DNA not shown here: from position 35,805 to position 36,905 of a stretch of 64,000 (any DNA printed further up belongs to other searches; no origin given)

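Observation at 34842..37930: Orphan amino-acid-binding protein translationally coupled to a membrane adenylate cyclase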

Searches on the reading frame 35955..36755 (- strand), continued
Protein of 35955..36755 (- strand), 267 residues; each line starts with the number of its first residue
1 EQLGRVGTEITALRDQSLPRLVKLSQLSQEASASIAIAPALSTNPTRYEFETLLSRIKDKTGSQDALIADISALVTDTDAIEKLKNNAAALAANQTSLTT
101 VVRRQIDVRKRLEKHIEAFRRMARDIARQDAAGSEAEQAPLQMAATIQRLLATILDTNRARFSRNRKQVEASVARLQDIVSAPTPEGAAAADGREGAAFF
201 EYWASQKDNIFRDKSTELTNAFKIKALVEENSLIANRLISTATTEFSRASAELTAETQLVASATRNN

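Call 72: find_encoding_contigs(protein=P0270, flank=4000, max_places=1)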
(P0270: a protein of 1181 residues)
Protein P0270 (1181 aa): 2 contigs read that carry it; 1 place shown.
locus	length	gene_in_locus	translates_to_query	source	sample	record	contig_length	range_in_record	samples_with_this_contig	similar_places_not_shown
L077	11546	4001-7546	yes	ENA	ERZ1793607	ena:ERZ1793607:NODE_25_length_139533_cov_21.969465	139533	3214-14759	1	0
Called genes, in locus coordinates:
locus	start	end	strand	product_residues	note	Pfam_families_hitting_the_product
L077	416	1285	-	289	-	PF00005:ABC_tran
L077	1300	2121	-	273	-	PF01061:ABC2_membrane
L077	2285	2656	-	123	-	-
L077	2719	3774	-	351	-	PF00497:SBP_bac_3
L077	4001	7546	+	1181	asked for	PF21689:TorS_sensor_domain, PF00512:HisKA, PF02518:HATPase_c, PF00072:Response_reg, PF01627:Hpt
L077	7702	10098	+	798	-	PF03924:CHASE, PF00990:GGDEF, PF00563:EAL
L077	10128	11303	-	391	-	PF01266:DAO (faint), PF07992:Pyr_redox_2, PF00070:Pyr_redox, PF18113:Rbx_binding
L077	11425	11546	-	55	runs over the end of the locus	PF00301:Rubredoxin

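Call 73: find_encoding_contigs(protein=P0275, flank=4000, max_places=1)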
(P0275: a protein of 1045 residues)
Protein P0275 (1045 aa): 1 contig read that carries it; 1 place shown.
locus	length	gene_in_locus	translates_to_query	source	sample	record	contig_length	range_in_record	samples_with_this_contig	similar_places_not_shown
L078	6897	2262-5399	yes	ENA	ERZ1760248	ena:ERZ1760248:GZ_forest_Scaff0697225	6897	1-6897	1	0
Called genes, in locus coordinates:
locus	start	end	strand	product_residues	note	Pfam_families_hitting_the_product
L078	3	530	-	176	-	?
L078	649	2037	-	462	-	PF00072:Response_reg, PF00158:Sigma54_activat, PF14532:Sigma54_activ_2, PF07728:AAA_5 (faint), PF25601:AAA_lid_14, PF02954:HTH_8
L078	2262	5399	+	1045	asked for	PF21689:TorS_sensor_domain, PF00512:HisKA, PF02518:HATPase_c, PF00072:Response_reg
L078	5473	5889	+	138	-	PF00072:Response_reg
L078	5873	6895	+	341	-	?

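Call 74: find_encoding_contigs(protein=P0281, flank=4000, max_places=1)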
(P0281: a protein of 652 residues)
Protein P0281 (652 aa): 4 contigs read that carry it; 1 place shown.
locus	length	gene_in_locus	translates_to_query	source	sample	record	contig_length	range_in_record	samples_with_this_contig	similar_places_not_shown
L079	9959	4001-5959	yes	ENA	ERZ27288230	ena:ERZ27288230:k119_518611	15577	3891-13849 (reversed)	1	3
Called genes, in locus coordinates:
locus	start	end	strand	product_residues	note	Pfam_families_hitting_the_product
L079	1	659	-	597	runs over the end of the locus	PF00890:FAD_binding_2, PF01266:DAO (faint), PF02910:Succ_DH_flav_C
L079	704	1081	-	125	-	PF01127:Sdh_cyt, PF05328:CybS (weak)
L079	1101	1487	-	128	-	PF01127:Sdh_cyt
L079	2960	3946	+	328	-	PF00497:SBP_bac_3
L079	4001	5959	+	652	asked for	PF21689:TorS_sensor_domain, PF13581:HATPase_c_2 (faint), PF00512:HisKA, PF02518:HATPase_c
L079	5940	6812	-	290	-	PF00892:EamA, PF03151:TPT (faint), PF00892:EamA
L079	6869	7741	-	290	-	PF02737:3HCDH_N, PF00725:3HCDH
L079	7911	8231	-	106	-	-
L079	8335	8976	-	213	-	PF01810:LysE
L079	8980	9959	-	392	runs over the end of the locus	PF01266:DAO, PF04820:Trp_halogenase (faint), PF07992:Pyr_redox_2 (faint), PF13454:NAD_binding_9 (faint)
